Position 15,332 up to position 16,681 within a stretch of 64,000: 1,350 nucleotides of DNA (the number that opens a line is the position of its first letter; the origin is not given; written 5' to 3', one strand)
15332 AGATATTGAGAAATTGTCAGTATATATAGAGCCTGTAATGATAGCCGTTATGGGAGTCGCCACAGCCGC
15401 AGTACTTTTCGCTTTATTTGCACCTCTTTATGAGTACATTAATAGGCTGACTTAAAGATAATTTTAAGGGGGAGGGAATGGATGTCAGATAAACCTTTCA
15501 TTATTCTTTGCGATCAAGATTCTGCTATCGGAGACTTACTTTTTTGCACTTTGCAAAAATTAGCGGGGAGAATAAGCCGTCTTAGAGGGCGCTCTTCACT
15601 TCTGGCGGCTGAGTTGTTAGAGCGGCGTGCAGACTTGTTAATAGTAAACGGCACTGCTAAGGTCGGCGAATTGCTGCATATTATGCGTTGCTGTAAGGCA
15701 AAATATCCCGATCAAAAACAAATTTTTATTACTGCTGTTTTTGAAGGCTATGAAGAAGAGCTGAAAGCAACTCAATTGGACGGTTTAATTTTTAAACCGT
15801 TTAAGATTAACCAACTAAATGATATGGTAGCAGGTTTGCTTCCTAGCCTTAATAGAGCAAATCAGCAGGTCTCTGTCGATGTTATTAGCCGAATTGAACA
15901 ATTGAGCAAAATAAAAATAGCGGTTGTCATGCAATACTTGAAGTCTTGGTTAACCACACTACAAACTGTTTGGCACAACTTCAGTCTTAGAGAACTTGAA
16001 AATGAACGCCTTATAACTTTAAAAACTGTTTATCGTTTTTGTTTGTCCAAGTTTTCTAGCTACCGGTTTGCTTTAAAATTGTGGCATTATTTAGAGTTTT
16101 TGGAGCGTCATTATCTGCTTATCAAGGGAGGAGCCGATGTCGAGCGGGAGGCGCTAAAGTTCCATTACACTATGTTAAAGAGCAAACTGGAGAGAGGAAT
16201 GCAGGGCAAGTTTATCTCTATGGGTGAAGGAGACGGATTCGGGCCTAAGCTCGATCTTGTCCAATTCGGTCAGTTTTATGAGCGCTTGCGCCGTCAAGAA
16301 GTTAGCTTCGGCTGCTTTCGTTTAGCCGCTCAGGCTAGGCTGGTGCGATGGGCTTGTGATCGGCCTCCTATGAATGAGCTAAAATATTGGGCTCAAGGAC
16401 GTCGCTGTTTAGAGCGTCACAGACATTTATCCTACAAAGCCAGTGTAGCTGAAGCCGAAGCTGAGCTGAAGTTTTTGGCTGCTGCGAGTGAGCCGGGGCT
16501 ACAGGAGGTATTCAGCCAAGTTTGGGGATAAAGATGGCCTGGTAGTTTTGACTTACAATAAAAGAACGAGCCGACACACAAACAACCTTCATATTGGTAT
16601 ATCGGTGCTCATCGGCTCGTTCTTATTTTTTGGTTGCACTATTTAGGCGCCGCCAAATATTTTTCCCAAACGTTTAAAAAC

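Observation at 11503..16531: Orphan pseudopilin/GspF operon lacking ATPase and secretin in cis, ending in a pseudo-receiver gene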

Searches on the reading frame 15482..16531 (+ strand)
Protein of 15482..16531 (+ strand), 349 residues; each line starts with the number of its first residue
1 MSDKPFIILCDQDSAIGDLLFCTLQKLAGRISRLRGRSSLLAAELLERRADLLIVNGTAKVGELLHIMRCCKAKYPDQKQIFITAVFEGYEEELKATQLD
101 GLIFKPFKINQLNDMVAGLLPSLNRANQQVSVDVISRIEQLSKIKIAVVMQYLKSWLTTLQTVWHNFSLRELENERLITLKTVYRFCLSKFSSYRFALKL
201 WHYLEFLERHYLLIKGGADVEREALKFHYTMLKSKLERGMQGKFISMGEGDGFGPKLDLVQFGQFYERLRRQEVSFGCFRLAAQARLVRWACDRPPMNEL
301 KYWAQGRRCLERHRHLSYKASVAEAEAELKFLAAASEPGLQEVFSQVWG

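Call 4: search_protein_families(library=pfam, max_evalue=0.1, proteins=[window:15482-16531:+])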
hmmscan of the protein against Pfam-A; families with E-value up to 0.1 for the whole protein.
window:15482-16531:+ (349 aa): 1 family
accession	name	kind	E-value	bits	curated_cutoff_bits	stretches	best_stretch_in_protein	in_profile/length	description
PF03920.20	TLE_N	-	0.065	14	32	0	110-151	66-107/118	Groucho/TLE N-terminal Q-rich domain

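Call 5: search_protein_families(library=ncbifam, max_evalue=0.1, proteins=[window:15482-16531:+])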
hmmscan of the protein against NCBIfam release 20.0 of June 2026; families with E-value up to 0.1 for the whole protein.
window:15482-16531:+ (349 aa): 0 families

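Call 19: find_homologous_proteins(query=window:15482-16531:+)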
Query window:15482-16531:+ (349 aa): 2 proteins with E <= 0.001 among 8000 candidates.
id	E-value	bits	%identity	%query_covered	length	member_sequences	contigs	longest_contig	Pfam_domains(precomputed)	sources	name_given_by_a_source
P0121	2.0e-231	785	100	100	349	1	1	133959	-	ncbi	ncbi:MAG: hypothetical protein ACI38Q_03290 [Candidatus Bruticola sp.]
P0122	4.4e-151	521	68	100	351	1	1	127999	-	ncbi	ncbi:MAG: hypothetical protein ACI376_05215 [Candidatus Bruticola sp.]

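Call 36: search_protein_representatives(protein=window:15482-16531:+)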
Query: 349 residues. Proteins with E-value up to 0.001 (for the whole library): 15; up to 1e-10: 5; up to 1e-30: 3. The best 15 are listed.
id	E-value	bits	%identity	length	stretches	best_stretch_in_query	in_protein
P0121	6.3e-232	785.0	100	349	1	1-349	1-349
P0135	2.0e-78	280.3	45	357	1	1-348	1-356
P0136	6.5e-40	153.8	33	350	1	3-348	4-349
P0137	1.7e-24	103.1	30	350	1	1-293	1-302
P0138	7.5e-20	87.8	28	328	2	161-313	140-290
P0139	2.7e-10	56.4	26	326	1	65-289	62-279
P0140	4.2e-07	45.9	29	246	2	42-127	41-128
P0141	5.9e-06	42.1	27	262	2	5-123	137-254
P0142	1.5e-05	40.8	28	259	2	7-129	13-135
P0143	2.2e-05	40.2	22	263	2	4-121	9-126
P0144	5.3e-05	39.0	31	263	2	7-121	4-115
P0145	1.3e-04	37.7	27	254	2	7-122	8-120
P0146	3.4e-04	36.4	29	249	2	7-122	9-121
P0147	3.4e-04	36.3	26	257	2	8-125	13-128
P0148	5.5e-04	35.7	30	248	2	4-117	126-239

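Call 38: search_protein_families(library=pfam, max_evalue=0.01, proteins=[P0135, P0136, P0137, P0138, P0139, P0140, P0141, P0142, P0144, P0148])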
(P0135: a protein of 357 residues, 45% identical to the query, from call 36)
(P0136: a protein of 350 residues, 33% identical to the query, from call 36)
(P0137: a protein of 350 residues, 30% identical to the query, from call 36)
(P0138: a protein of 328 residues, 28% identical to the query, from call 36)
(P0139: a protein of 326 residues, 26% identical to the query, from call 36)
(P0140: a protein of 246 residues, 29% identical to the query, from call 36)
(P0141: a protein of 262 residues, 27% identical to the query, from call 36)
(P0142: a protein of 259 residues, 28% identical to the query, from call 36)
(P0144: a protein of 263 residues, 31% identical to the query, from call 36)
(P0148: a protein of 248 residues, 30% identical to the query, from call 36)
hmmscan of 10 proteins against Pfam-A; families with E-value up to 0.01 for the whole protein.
P0135 (357 aa): 0 families

P0136 (350 aa): 0 families

P0137 (350 aa): 0 families

P0138 (328 aa): 0 families

P0139 (326 aa): 0 families

P0140 (246 aa): 3 families
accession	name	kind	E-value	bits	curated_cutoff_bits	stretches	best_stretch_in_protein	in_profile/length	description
PF00072.30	Response_reg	-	2.7e-32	111.7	30.2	2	132-240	2-110/111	Response regulator receiver domain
PF21155.3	VpsT-like_REC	-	8e-05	23.3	27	1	11-88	2-83/124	VpsT-like, receiver domain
PF06490.17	FleQ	-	8.9e-05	23.2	22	0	132-241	3-104/108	Flagellar regulatory protein FleQ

P0141 (262 aa): 4 families
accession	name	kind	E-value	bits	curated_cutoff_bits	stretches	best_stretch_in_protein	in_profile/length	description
PF00072.30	Response_reg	-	6.2e-51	171.7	30.2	2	138-245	1-108/111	Response regulator receiver domain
PF06490.17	FleQ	-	2.4e-06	28.3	22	0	137-247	1-103/108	Flagellar regulatory protein FleQ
PF23198.2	PDE8A_N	-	0.00038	20.8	29.6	0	132-191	7-66/147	PDE8A-like, N-terminal domain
PF02254.24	TrkA_N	-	0.0097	16.7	23.8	0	136-198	22-81/116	TrkA-N domain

P0142 (259 aa): 4 families
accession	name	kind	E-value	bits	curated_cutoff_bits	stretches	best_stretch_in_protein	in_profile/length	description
PF00072.30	Response_reg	-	1.5e-50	170.4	30.2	2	13-121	1-109/111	Response regulator receiver domain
PF06490.17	FleQ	-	1.7e-08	35.2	22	1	142-253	1-104/108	Flagellar regulatory protein FleQ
PF21937.1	Yop-YscD_ppl_2nd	-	0.003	17.7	27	0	151-173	3-25/67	YscD/CdsD-like Bon-like domain 2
PF07499.19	RuvA_C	-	0.0047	17.8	24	0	157-177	7-27/47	RuvA, C-terminal domain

P0144 (263 aa): 1 family
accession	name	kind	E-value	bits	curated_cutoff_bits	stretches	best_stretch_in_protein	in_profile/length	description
PF00072.30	Response_reg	-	2.6e-37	127.8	30.2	2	4-110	1-110/111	Response regulator receiver domain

P0148 (248 aa): 3 families
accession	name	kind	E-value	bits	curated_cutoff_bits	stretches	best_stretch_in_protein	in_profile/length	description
PF00072.30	Response_reg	-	1.6e-31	109.2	30.2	2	129-238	1-110/111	Response regulator receiver domain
PF06490.17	FleQ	-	2.3e-06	28.3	22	0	129-212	2-82/108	Flagellar regulatory protein FleQ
PF03709.21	OKR_DC_1_N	-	0.0096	16.6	29.3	0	14-81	5-70/111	Orn/Lys/Arg decarboxylase, N-terminal domain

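Call 45: predict_structure(alignment_id=A4)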
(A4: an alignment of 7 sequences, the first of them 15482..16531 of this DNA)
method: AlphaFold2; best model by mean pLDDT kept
length: 349 residues; sequences in the alignment: 7
mean_pLDDT: 79.1   pTM: 0.53
mean pLDDT of the five models: 79.1, 77.3, 74.6, 73.8, 71.7
residues with pLDDT >= 90: 98; 70-90: 158; 50-70: 73; < 50: 20
segments of 3 or more residues with pLDDT < 50: 125-139
pLDDT, mean of each block of 10 residues (from residue 1): 74 77 72 74 80 83 84 90 76 78 81 82 51 47 53 61 66 93 96 91 92 86 88 92 78 79 95 95 93 75 60 65 84 87 89
secondary structure, 60 per line:
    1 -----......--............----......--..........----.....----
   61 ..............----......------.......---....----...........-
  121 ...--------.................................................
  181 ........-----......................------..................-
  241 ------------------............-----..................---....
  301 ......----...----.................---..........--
elements in order: E6-11 H14-25 E30-35 H38-47 E52-56 H61-74 E79-84 H91-97 E101-104 H109-119 H132-188 H194-215 H222-239 H259-270 H276-293 H297-306 H318-334 H338-347

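Call 47: search_solved_structures(query=A4, max_evalue=1)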
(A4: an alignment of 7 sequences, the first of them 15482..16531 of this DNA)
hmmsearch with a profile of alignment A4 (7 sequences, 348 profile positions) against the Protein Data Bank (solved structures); distinct sequences matched with E-value up to 1: 181 (the best 60 are shown).
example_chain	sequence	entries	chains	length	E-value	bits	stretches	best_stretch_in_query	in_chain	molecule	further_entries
2qxy_A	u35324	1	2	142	8.8e-10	41.6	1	1-128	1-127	Response regulator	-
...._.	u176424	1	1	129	2.2e-08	37.1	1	6-126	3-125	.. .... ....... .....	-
6swb_A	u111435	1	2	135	3.6e-08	36.3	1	6-129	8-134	Two-component response regulator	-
6swf_A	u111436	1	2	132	4.5e-08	36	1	6-129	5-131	Two-component response regulator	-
1p6q_A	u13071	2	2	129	7e-08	35.4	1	2-122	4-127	CheY2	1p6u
3a0r_B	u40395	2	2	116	9e-08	35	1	6-120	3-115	Response regulator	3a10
9lbr_A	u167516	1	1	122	1.1e-07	34.7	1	5-121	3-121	Response regulator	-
3a0u_A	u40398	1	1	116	1.2e-07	34.6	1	6-120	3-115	Response regulator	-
5uic_A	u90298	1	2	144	1.3e-07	34.5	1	4-123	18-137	Two-component response regulator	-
6azr_B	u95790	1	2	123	1.6e-07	34.2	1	4-121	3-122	Chemotaxis regulator-transmits chemoreceptor signals to flagelllar motor components CheY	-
3dge_C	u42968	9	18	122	1.9e-07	34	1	5-121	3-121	Response regulator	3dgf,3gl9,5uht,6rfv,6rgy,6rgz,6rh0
3w9s_A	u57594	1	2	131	2.4e-07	33.7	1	5-126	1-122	OmpR family response regulator in two-component regulatory system with BasS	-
4ja2_A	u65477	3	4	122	3.1e-07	33.3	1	5-121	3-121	Response regulator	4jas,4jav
8jo2_H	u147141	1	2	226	3.4e-07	33.1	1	5-133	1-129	DNA-binding transcriptional regulator BasR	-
4s04_A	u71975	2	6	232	3.6e-07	33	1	5-133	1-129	DNA-binding transcriptional regulator BasR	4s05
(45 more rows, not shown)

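Call 53: fold_search(model_id=the predicted structure, library=pdb)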
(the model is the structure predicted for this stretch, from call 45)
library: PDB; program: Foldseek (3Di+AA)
matches with E <= 10: 1532; with E <= 0.001: 153
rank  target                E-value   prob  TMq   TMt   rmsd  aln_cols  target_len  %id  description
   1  8tff_A                1.4e-05  1.00  0.31  0.22  18.8       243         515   16  PorX with BeF3 phosphate analog (released 2024-04-17)
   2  8ted_B                1.9e-05  1.00  0.31  0.22  18.3       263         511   16  PorX primitive orthorhombic crystal form (released 2024-04-17)
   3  8p6f_B                2.8e-05  1.00  0.31  0.22  18.5       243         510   16  Crystal structure of PorX-Fj (released 2024-04-03)
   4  1srr_A                3.9e-05  1.00  0.30  0.79   2.6       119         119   23  CRYSTAL STRUCTURE OF A PHOSPHATASE RESISTANT MUTANT OF SPORULATION RESPONSE REGULATOR SPO0F FROM BACILLUS SUBTILIS (released 1997-04-21)
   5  4jav_D                4.1e-05  1.00  0.29  0.75   3.1       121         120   19  Structural basis of a rationally rewired protein-protein interface (HK853wt and RR468mutant V13P, L14I, I17M and N21V) (released 2013-09-04)
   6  7od9_A                4.4e-05  1.00  0.30  0.78   2.9       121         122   16  Crystal structure of activated CheY fused to the C-terminal domain of CheF (released 2022-04-27)
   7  8tef_D                4.6e-05  1.00  0.31  0.22  18.0       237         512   16  PorX primitive monoclinic crystal form (released 2024-04-17)
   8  7pva_B                4.6e-05  1.00  0.28  0.20  18.1       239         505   14  1.9 Angstrom crystal structure of dimeric PorX, co-crystallized in the presence of zinc (released 2022-12-14)
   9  5uht_B                5.4e-05  1.00  0.29  0.77   2.8       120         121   18  Structure of the Thermotoga maritima HK853-BeF3-RR468 complex at pH 5.0 (released 2017-12-27)
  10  1srr_C                6.0e-05  1.00  0.29  0.76   2.9       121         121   21  CRYSTAL STRUCTURE OF A PHOSPHATASE RESISTANT MUTANT OF SPORULATION RESPONSE REGULATOR SPO0F FROM BACILLUS SUBTILIS (released 1997-04-21)
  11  8p6f_A                6.4e-05  1.00  0.31  0.22  18.5       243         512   16  Crystal structure of PorX-Fj (released 2024-04-03)
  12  8tef_A                7.9e-05  1.00  0.28  0.20  19.2       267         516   18  PorX primitive monoclinic crystal form (released 2024-04-17)
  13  8tef_C                8.8e-05  1.00  0.30  0.21  18.5       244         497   16  PorX primitive monoclinic crystal form (released 2024-04-17)
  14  8ted_A                8.8e-05  1.00  0.31  0.22  19.1       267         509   15  PorX primitive orthorhombic crystal form (released 2024-04-17)
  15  1pey_C                9.3e-05  1.00  0.30  0.79   2.7       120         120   22  Crystal structure of the Response Regulator Spo0F complexed with Mn2+ (released 2004-05-18)
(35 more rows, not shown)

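Call 80: search_solved_structures(query=A4, max_evalue=1e-7, show_alignments=5)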
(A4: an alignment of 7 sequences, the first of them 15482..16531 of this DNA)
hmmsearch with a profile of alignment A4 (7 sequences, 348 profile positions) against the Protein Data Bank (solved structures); distinct sequences matched with E-value up to 1e-7: 6.
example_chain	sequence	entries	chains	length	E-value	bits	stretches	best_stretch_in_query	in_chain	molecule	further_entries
2qxy_A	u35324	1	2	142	8.8e-10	41.6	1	1-128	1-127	Response regulator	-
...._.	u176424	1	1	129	2.2e-08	37.1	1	6-126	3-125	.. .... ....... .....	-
6swb_A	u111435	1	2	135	3.6e-08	36.3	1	6-129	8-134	Two-component response regulator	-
6swf_A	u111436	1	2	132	4.5e-08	36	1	6-129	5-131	Two-component response regulator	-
1p6q_A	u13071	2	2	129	7e-08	35.4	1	2-122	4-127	CheY2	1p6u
3a0r_B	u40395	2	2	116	9e-08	35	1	6-120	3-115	Response regulator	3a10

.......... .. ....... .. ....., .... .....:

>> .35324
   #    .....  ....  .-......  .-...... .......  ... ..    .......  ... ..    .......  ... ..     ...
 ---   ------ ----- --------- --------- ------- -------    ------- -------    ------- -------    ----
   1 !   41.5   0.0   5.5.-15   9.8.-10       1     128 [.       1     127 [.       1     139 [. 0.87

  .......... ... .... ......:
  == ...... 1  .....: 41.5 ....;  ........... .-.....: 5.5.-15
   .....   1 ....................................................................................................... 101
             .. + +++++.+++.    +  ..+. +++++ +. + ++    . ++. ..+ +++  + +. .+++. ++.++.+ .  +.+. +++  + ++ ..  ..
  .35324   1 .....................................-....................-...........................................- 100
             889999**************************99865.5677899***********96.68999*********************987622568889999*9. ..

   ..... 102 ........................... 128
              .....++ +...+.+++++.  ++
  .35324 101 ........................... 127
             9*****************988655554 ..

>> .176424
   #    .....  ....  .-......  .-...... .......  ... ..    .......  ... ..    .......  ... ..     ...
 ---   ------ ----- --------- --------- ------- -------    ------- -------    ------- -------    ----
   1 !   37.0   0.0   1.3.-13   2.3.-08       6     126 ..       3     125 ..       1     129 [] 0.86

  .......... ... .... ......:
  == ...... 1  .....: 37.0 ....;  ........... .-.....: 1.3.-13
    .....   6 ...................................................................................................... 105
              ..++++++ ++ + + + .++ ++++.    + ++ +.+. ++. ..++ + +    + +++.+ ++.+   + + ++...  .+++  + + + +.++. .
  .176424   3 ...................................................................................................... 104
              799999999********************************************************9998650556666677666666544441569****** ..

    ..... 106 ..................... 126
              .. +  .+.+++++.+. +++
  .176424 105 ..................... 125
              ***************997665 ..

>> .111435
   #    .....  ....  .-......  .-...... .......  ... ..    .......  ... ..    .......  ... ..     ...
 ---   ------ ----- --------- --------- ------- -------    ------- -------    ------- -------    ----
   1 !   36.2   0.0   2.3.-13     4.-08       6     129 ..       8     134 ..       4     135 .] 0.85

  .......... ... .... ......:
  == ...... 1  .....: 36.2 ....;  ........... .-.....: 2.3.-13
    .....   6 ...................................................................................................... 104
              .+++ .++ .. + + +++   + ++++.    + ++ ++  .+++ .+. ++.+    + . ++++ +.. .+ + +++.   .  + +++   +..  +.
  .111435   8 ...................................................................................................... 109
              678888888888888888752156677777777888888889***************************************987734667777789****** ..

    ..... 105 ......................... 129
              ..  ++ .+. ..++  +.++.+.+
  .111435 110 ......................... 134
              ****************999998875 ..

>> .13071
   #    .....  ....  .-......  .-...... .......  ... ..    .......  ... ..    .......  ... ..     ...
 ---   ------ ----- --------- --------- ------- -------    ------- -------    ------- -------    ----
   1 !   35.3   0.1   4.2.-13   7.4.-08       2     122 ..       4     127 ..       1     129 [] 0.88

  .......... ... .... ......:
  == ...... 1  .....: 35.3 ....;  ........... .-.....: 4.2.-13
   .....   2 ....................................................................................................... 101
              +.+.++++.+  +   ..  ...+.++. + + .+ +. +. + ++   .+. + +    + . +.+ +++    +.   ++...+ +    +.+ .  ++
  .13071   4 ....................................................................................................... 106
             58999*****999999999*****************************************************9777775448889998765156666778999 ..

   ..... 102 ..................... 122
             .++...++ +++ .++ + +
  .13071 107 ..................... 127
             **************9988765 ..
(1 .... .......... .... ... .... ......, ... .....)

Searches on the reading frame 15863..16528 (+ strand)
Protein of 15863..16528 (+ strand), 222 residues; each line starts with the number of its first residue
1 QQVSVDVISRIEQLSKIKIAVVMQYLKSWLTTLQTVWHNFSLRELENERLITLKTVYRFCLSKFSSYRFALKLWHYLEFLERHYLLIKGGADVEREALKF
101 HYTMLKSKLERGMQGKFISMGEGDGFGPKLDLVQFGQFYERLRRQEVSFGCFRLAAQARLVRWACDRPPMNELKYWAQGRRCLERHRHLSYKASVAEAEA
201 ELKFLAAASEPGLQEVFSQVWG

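Call 60: search_solved_structures(query=A8, max_evalue=10)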
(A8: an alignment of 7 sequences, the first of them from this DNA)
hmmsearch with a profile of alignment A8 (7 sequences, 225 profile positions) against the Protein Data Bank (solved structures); distinct sequences matched with E-value up to 10: 1.
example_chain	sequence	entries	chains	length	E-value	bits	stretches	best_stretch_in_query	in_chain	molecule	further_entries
3ld3_A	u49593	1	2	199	1.8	11.5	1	137-170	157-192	Inorganic pyrophosphatase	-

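Call 61: search_protein_families(library=pfam, alignment_id=A8, max_evalue=10)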
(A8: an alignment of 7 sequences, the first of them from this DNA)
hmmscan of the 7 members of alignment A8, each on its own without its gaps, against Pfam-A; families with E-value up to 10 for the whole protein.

A. member 1, seq(222 aa): 0 families

B. families by the number of members that match (of 7 scanned): 0 families
